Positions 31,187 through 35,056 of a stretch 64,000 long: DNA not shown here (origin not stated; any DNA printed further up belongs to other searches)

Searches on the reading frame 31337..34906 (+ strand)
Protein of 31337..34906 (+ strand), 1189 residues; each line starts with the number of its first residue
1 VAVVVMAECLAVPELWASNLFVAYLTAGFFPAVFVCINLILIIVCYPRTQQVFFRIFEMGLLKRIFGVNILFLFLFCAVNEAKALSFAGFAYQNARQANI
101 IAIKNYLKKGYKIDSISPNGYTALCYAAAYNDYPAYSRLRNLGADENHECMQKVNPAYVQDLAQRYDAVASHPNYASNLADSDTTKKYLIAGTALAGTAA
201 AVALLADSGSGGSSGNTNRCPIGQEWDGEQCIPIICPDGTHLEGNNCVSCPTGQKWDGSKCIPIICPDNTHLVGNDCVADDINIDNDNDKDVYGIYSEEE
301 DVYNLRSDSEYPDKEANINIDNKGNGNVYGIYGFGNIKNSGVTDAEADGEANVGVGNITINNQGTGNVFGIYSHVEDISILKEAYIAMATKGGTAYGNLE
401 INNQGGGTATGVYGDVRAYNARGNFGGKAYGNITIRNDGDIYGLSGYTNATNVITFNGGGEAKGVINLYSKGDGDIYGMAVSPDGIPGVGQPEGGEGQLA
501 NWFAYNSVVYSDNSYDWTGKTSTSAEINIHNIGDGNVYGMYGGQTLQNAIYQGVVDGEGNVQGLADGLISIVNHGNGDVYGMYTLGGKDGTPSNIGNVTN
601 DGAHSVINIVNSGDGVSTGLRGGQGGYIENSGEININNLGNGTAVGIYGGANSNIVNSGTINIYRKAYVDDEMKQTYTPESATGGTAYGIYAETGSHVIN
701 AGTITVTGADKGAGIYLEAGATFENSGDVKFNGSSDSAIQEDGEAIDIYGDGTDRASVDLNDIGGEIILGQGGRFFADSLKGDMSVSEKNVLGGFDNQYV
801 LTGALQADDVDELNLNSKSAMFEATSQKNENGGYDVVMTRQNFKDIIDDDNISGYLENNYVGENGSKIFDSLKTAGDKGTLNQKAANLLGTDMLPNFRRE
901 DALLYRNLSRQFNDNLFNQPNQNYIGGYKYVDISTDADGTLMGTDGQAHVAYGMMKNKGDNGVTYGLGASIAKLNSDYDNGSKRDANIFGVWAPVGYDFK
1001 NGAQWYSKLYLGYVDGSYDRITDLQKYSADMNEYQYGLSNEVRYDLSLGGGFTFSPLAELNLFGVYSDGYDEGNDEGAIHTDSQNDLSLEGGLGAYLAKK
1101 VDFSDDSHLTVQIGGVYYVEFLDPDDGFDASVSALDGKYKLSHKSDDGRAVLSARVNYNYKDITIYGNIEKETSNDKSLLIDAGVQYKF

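Call 48: search_protein_families(library=pfam, proteins=[window:31337-34906:+], max_evalue=0.0001)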
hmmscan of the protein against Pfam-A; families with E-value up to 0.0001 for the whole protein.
window:31337-34906:+ (1189 aa): 2 families
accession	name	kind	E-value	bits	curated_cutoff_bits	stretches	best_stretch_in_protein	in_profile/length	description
PF03797.25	Autotransporter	-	4.3e-20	73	26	1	930-1169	18-254/255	Autotransporter beta-domain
PF25783.1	BigA_beta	-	4.3e-07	30.1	24.3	1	782-841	23-83/84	BigA beta sandwich domain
